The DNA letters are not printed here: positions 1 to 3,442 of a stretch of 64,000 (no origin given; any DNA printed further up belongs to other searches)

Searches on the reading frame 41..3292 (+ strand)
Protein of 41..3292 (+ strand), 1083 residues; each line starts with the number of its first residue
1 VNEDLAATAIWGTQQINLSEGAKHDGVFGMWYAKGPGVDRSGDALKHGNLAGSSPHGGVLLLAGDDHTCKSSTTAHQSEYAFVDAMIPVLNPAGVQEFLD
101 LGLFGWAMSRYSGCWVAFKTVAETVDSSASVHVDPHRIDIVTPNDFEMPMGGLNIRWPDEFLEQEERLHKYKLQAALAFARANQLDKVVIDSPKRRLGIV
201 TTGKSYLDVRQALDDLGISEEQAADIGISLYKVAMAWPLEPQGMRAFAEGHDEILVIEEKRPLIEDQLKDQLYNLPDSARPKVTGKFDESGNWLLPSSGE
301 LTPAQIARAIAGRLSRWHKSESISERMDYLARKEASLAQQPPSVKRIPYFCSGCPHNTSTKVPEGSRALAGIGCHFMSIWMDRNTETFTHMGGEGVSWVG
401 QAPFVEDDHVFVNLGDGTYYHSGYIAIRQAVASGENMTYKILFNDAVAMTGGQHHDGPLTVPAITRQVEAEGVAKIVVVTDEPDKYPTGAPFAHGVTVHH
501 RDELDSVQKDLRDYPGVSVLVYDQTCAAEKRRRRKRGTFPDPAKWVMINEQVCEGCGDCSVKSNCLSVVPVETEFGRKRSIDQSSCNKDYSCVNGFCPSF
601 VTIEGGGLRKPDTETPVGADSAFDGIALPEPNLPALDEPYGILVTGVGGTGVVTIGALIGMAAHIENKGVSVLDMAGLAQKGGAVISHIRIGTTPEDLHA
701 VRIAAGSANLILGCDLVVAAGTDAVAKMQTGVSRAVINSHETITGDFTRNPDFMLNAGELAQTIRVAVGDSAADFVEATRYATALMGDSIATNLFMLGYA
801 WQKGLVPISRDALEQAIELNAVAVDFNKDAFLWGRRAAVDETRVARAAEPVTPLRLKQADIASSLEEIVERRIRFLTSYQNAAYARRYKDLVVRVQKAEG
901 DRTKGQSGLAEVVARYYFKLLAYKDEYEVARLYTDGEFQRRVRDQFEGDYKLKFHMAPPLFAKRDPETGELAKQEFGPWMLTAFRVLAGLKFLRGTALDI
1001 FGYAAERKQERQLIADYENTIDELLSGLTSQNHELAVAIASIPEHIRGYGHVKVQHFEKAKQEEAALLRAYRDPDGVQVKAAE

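Call 25: search_protein_families(library=pfam, proteins=[window:41-3292:+])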
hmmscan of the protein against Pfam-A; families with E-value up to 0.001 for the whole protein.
window:41-3292:+ (1083 aa): 3 families
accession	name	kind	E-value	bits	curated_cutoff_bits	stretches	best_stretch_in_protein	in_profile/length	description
PF20169.3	DUF6537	-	8.5e-76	254.8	27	1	865-1063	1-200/203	Family of unknown function (DUF6537)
PF01558.24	POR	-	5.4e-17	62.9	27.4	1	648-834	1-171/173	Pyruvate ferredoxin/flavodoxin oxidoreductase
PF02775.26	TPP_enzyme_C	-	0.00017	21.8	21.9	1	372-459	2-92/151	Thiamine pyrophosphate enzyme, C-terminal TPP binding domain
